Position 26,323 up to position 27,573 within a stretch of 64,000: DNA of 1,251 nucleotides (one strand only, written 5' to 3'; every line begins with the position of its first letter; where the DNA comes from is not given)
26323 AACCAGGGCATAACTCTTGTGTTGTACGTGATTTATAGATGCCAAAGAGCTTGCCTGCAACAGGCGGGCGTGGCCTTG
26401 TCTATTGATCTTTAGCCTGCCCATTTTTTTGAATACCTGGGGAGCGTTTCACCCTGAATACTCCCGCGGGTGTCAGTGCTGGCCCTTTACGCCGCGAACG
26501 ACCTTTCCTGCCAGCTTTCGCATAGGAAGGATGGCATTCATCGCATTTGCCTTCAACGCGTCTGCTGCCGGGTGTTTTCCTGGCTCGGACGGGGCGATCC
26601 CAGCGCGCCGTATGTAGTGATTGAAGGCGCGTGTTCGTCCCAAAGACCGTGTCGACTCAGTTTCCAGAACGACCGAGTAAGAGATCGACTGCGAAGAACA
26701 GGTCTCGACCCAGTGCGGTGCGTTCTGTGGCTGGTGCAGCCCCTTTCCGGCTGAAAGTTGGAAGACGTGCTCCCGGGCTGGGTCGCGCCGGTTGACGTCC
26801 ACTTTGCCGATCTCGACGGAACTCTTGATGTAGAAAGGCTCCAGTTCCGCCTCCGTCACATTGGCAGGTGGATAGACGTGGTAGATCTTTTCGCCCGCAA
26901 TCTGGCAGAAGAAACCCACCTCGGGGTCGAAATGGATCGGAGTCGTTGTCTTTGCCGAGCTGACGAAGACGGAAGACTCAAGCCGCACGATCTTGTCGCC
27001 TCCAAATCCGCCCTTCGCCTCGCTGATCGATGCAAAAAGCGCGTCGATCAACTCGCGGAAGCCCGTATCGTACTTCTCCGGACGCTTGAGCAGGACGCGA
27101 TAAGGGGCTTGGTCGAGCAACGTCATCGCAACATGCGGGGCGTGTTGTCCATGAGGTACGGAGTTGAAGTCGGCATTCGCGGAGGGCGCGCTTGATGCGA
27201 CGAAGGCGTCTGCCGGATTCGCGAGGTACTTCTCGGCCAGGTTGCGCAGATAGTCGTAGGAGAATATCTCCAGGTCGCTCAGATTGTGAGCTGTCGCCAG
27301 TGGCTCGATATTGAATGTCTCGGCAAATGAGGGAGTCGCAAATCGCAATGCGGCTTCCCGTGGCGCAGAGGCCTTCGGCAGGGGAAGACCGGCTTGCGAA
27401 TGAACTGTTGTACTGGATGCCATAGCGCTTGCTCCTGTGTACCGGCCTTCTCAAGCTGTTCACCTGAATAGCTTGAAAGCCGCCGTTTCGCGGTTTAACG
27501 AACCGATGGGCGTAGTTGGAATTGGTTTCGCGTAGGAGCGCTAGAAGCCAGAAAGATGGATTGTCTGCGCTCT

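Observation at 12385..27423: Compact hybrid NRPS-PKS cluster with an uncommon domain order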

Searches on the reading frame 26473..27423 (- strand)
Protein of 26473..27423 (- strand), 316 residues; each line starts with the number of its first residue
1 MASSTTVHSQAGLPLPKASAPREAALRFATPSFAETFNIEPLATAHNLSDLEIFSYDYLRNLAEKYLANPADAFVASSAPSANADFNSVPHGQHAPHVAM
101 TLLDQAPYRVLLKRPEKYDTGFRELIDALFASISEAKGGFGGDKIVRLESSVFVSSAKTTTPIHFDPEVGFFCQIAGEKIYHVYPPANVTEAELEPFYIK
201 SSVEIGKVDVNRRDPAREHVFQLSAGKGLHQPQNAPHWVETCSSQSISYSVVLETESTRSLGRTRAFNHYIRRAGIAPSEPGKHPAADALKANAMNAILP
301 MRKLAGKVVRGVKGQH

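Call 3: search_protein_families(library=pfam, proteins=[window:26473-27423:-], max_evalue=0.01)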
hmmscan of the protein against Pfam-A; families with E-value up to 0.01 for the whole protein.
window:26473-27423:- (316 aa): 2 families
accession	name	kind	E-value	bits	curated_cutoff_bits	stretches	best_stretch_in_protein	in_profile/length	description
PF13621.12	Cupin_8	-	2.7e-08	34.5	27.4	1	120-217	109-201/252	Cupin-like domain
PF08007.18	JmjC_2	-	0.00016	21.7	22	1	149-259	25-125/127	JmjC domain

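Call 7: search_protein_families(library=ncbifam, proteins=[window:26473-27423:-], max_evalue=0.00001)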
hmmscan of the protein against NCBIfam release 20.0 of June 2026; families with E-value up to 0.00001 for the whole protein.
window:26473-27423:- (316 aa): 0 families

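Call 8: find_encoding_contigs(protein=window:26473-27423:-, flank=10000, max_places=6)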
Protein window:26473-27423:- (316 aa): 2 contigs read that carry it; 2 places shown.
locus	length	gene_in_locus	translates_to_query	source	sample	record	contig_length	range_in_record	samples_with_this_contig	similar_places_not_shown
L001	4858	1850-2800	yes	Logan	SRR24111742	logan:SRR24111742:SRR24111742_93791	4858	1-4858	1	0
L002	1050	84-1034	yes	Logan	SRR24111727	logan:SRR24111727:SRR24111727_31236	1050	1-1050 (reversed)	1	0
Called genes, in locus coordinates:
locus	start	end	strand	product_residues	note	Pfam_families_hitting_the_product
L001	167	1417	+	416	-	PF20706:GT4-conflict, PF00534:Glycos_transf_1, PF13692:Glyco_trans_1_4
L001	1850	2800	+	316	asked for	PF13621:Cupin_8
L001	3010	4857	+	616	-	?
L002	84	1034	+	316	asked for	PF13621:Cupin_8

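Call 14: find_homologous_proteins(query=window:26473-27423:-, max_evalue=0.00001)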
Query window:26473-27423:- (316 aa): 607 proteins with E <= 0.00001 among 4341 candidates; the best 120 are listed.
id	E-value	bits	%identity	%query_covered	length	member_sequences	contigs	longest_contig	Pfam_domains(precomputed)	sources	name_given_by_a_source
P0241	5.9e-192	655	93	100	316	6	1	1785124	PF13621.13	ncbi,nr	ncbi:MAG: hypothetical protein JSS95_05975 [Acidobacteria bacterium]|nr:hypothetical protein [Acidob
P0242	4.5e-187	639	92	100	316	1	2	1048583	PF13621.13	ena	-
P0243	2.0e-186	637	90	100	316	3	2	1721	PF13621.13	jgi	jgi:hypothetical protein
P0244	6.0e-186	635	89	100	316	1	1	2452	PF13621.13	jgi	jgi:hypothetical protein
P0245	5.1e-173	593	83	100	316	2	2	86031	PF13621.13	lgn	-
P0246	1.3e-169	581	82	100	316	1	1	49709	PF13621.13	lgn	-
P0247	2.1e-155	535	75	99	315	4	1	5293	PF13621.13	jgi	jgi:hypothetical protein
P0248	2.5e-151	521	72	99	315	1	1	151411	PF13621.13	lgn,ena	-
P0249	1.9e-150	519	74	98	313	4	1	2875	PF13621.13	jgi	jgi:hypothetical protein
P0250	3.7e-139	481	67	99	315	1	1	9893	PF08007.19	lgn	-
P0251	1.4e-131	457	64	99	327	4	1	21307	PF13621.13,PF08007.19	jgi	jgi:hypothetical protein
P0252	9.0e-124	431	88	68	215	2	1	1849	PF13621.13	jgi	jgi:hypothetical protein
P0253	3.5e-111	390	62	95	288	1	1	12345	PF13621.13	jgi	jgi:hypothetical protein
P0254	3.5e-108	380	56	93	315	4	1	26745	-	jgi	jgi:hypothetical protein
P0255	5.2e-108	379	54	100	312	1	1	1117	-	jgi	jgi:hypothetical protein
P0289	5.6e-97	343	54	90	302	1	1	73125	PF13621.13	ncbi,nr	ncbi:MAG: hypothetical protein JWQ71_4771 [Pedosphaera sp.]|nr:hypothetical protein [Pedosphaera sp.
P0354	2.0e-92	328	52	91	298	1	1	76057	-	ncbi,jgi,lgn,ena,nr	ncbi:MAG TPA: hypothetical protein VLZ74_14545 [Methylocella sp.]|nr:hypothetical protein [Methyloce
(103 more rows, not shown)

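Call 15: find_encoding_contigs(protein=P0241, flank=10000, max_places=2)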
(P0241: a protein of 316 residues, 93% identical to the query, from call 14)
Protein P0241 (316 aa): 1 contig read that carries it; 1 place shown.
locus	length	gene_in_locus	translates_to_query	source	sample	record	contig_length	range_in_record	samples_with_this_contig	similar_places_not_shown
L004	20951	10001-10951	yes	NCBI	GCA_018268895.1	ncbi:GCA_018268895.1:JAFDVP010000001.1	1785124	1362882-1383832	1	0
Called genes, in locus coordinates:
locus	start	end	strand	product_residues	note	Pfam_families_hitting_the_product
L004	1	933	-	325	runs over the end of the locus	PF00364:Biotin_lipoyl (faint), PF25917:BSH_RND, PF25919:BSH_CusB (faint), PF25973:BSH_CzcB, PF25967:RND-MFP_C, PF25975:CzcB_C (weak), PF25989:YknX_C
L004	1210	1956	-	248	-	PF02592:Vut_1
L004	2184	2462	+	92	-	-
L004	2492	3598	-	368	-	PF00356:LacI, PF00532:Peripla_BP_1, PF13407:Peripla_BP_4 (weak), PF13377:Peripla_BP_3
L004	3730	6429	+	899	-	PF17132:Glyco_hydro_106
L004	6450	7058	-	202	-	PF00132:Hexapep, PF14602:Hexapep_2 (weak)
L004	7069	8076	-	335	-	PF00535:Glycos_transf_2, PF13641:Glyco_tranf_2_3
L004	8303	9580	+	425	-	PF20706:GT4-conflict, PF00534:Glycos_transf_1, PF13692:Glyco_trans_1_4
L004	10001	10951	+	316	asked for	PF13621:Cupin_8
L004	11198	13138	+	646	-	PF00501:AMP-binding, PF13193:AMP-binding_C, PF00550:PP-binding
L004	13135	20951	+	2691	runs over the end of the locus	PF00109:ketoacyl-synt, PF02801:Ketoacyl-synt_C, PF16197:KAsynt_C_assoc, PF22336:RhiE-like_linker, PF22621:CurL-like_PKS_C, PF00698:Acyl_transf_1, PF00550:PP-binding, PF00202:Aminotran_3, +4 more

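Call 16: find_encoding_contigs(protein=P0289, flank=8000, max_places=2)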
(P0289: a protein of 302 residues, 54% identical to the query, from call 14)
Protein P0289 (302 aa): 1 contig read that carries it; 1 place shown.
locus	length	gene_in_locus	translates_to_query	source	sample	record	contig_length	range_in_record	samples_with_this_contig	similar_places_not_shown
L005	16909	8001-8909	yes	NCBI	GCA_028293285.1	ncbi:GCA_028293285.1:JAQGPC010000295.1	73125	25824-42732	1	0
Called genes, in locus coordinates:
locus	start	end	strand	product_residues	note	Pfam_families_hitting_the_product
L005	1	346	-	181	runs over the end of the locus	PF01740:STAS (faint)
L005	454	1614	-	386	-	PF06144:DNA_pol3_delta (weak), PF21694:DNA_pol3_delta_C (faint)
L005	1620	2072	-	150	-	PF02577:BFN_dom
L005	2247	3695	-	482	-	PF07394:DUF1501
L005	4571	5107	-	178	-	-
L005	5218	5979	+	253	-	PF07963:N_methyl (weak)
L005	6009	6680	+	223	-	PF01564:Spermine_synth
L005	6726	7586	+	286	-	PF13509:S1_2, PF17783:WHD_CvfB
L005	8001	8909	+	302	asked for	PF13621:Cupin_8 (weak)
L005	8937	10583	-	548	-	PF01368:DHH, PF00571:CBS, PF07085:DRTGG, PF00571:CBS (weak), PF02833:DHHA2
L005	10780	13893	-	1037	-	PF08471:Ribonuc_red_2_N, PF02867:Ribonuc_red_lgC, PF12637:TSCPD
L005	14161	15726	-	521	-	PF00350:Dynamin_N (faint), PF01926:MMR_HSR1, PF02421:FeoB_N, PF04548:AIG1, PF00009:GTP_EFTU, PF01926:MMR_HSR1, PF02421:FeoB_N, PF14714:KH_dom-like, +2 more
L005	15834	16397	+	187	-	PF04307:YdjM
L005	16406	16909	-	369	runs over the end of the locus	PF09430:EMC7_beta-sandw (weak), PF13715:CarbopepD_reg_2 (weak), PF13620:CarboxypepD_reg, PF14686:fn3_3 (faint)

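Call 17: find_encoding_contigs(protein=P0354, flank=8000, max_places=2)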
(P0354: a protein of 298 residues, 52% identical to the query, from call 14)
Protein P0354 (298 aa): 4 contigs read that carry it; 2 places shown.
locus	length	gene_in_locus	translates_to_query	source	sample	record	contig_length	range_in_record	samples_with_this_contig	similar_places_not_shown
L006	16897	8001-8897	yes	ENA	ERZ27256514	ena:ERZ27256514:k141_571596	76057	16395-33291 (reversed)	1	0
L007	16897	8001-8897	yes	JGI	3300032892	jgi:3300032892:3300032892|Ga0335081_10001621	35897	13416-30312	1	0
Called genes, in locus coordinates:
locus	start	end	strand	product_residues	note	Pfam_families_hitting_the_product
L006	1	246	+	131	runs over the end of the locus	PF04138:GtrA_DPMS_TM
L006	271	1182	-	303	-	PF01218:Coprogen_oxidas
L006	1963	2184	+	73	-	-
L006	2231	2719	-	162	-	PF00588:SpoU_methylase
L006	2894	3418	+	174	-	PF10399:UCR_Fe-S_N, PF00355:Rieske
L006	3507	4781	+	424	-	PF00033:Cytochrome_B, PF13631:Cytochrom_B_N_2, PF00032:Cytochrom_B_C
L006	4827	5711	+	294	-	PF02167:Cytochrom_C1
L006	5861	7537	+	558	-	PF01921:tRNA-synt_1f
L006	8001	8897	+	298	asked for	-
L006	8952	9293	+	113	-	PF06108:DUF952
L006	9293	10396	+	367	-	PF01180:DHO_dh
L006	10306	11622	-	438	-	PF01554:MatE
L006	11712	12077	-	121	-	PF20061:DUF6460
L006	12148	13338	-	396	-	PF00108:Thiolase_N, PF02803:Thiolase_C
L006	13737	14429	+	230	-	PF00300:His_Phos_1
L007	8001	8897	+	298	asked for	-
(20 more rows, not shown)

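Call 29: search_solved_structures(query=window:26473-27423:-, max_evalue=1, show_alignments=2)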
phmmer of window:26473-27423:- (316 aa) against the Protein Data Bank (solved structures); distinct sequences matched with E-value up to 1: 26.
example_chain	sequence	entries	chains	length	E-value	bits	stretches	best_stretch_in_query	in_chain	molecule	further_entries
6f4m_A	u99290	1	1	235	0.38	13.5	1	152-189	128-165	JmjC domain-containing protein 5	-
6f4p_A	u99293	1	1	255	0.43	13.3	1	153-189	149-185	JmjC domain-containing protein 5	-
6f4q_A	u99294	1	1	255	0.44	13.3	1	153-189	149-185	JmjC domain-containing protein 5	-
4gjy_A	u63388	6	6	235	0.49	13.1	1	154-189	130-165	JmjC domain-containing protein 5 | Bifunctional peptidase and arginyl-hydroxylase JMJD5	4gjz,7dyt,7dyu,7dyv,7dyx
4qu1_A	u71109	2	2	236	0.5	13.1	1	154-189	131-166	Lysine-specific demethylase 8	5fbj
7dyw_A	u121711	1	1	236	0.5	13.1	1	154-189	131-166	Bifunctional peptidase and arginyl-hydroxylase JMJD5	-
6ax3_A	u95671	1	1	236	0.5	13.1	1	154-189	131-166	Lysine-specific demethylase 8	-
6avs_A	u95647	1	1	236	0.5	13.1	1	154-189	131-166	Lysine-specific demethylase 8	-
4gaz_A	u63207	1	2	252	0.5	13.1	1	154-189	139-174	Lysine-specific demethylase 8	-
4aap_A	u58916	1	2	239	0.51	13.1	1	154-189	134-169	LYSINE-SPECIFIC DEMETHYLASE 8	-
3uyj_A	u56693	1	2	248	0.54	13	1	154-189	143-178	Lysine-specific demethylase 8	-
6f4t_A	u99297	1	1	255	0.54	13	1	154-189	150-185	JmjC domain-containing protein 5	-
6f4o_A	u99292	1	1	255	0.56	12.9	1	154-189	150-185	JmjC domain-containing protein 5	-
6i9l_A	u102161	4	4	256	0.57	12.9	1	154-189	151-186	JmjC domain-containing protein 5 | Bifunctional peptidase and arginyl-hydroxylase JMJD5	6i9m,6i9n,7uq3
6f4r_A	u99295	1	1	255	0.62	12.8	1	156-189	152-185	JmjC domain-containing protein 5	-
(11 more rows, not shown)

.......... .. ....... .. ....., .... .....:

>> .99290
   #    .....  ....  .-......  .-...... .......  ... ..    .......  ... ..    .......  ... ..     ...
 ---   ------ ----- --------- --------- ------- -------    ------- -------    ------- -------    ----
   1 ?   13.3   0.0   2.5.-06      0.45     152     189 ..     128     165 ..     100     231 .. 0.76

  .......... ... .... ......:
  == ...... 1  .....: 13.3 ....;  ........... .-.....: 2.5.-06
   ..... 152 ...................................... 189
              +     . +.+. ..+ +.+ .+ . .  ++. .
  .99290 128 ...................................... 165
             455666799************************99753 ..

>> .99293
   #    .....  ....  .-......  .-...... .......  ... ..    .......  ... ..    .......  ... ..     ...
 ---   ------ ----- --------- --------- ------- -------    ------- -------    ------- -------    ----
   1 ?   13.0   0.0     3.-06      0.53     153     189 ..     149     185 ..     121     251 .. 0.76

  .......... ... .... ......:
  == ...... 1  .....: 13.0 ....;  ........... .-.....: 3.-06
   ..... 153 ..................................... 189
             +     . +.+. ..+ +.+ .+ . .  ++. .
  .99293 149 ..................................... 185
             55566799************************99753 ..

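Call 35: find_encoding_contigs(protein=P0248, flank=9000, max_places=1)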
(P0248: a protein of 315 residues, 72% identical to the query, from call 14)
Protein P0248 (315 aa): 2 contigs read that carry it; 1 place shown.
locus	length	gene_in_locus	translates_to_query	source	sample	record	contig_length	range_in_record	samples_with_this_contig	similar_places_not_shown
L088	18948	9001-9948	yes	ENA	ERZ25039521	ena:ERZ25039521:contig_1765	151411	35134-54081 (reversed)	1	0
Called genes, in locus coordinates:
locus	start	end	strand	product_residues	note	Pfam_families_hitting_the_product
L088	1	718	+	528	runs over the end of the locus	PF18456:CmlA_N, PF13483:Lactamase_B_3, PF00753:Lactamase_B (weak), PF12706:Lactamase_B_2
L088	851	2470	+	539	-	-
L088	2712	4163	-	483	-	-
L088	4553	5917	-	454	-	PF04932:Wzy_C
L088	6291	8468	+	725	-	-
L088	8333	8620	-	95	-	-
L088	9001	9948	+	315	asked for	PF13621:Cupin_8 (weak)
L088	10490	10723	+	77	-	-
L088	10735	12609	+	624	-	PF00501:AMP-binding, PF13193:AMP-binding_C, PF00550:PP-binding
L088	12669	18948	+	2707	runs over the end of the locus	PF00109:ketoacyl-synt, PF02801:Ketoacyl-synt_C, PF16197:KAsynt_C_assoc, PF22336:RhiE-like_linker, PF22621:CurL-like_PKS_C, PF00698:Acyl_transf_1, PF00550:PP-binding, PF00202:Aminotran_3, +4 more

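Call 36: find_encoding_contigs(protein=P0251, flank=9000, max_places=1)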
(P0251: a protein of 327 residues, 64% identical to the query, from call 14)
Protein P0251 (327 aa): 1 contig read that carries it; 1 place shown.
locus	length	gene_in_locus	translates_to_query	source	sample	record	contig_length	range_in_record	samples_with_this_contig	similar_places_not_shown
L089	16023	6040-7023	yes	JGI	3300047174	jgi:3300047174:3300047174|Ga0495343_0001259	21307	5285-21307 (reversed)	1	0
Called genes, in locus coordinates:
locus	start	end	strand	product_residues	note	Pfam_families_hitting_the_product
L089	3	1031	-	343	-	?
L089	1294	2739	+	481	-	PF03403:PAF-AH_p_II, PF12740:PETase (faint), PF03403:PAF-AH_p_II (weak)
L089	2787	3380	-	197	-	PF00132:Hexapep, PF14602:Hexapep_2 (weak)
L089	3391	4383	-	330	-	PF00535:Glycos_transf_2, PF13641:Glyco_tranf_2_3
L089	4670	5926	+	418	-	PF20706:GT4-conflict, PF00534:Glycos_transf_1, PF13692:Glyco_trans_1_4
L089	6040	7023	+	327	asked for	PF13621:Cupin_8 (weak), PF08007:JmjC_2 (weak)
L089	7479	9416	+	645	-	PF00501:AMP-binding, PF13193:AMP-binding_C, PF00550:PP-binding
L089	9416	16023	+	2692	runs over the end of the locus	PF00109:ketoacyl-synt, PF02801:Ketoacyl-synt_C, PF16197:KAsynt_C_assoc, PF22336:RhiE-like_linker, PF22621:CurL-like_PKS_C, PF00698:Acyl_transf_1, PF00550:PP-binding, PF00202:Aminotran_3, +4 more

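Call 37: find_encoding_contigs(protein=P0254, flank=9000, max_places=1)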
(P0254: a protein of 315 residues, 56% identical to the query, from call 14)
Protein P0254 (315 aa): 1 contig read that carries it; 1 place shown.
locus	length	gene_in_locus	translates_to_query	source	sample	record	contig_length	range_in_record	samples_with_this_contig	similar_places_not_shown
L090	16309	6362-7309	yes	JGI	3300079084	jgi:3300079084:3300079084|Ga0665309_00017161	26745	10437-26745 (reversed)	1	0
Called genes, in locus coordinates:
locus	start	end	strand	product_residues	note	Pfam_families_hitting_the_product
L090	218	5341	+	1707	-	PF00668:Condensation, PF00501:AMP-binding, PF13193:AMP-binding_C, PF00550:PP-binding, PF00975:Thioesterase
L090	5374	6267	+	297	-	PF13621:Cupin_8 (weak)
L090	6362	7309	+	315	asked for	-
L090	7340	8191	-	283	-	-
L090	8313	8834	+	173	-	PF25084:LbH_EIF2B (faint), PF25087:GMPPB_C, PF14602:Hexapep_2 (faint), PF00132:Hexapep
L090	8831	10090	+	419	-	PF00155:Aminotran_1_2 (weak), PF01041:DegT_DnrJ_EryC1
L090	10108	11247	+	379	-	PF04007:DUF354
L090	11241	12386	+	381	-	-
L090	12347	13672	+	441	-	PF13439:Glyco_transf_4 (weak), PF20706:GT4-conflict, PF00534:Glycos_transf_1, PF13692:Glyco_trans_1_4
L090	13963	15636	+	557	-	-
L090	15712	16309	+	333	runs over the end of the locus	PF00535:Glycos_transf_2, PF10111:Glyco_tranf_2_2, PF13641:Glyco_tranf_2_3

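Call 52: predict_structure(alignment_id=A3)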
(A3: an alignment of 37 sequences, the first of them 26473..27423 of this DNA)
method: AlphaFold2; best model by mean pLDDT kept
length: 316 residues; sequences in the alignment: 37
mean_pLDDT: 90.5   pTM: 0.88
mean pLDDT of the five models: 90.5, 90.3, 89.3, 88.9, 88.7
residues with pLDDT >= 90: 248; 70-90: 47; 50-70: 9; < 50: 12
segments of 3 or more residues with pLDDT < 50: 1-10
pLDDT, mean of each block of 10 residues (from residue 1): 43 82 93 86 95 98 96 94 88 90 95 98 98 94 95 97 95 98 96 88 77 95 97 97 97 94 93 93 92 88 81 61
secondary structure, 60 per line:
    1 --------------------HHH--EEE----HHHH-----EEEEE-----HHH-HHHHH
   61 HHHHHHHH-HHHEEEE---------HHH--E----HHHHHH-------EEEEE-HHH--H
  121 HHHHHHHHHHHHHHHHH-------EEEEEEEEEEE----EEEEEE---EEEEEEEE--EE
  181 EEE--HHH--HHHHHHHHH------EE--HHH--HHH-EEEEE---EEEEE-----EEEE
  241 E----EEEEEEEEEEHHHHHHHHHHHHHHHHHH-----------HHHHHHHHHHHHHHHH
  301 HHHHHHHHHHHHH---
elements in order: E26-28 H33-36 E42-46 H56-68 E73-76 H96-101 E109-113 H120-137 E145-155 E160-165 E169-176 E179-183 H191-199 E219-223 E227-231 E237-241 E246-255 H256-273 H285-313
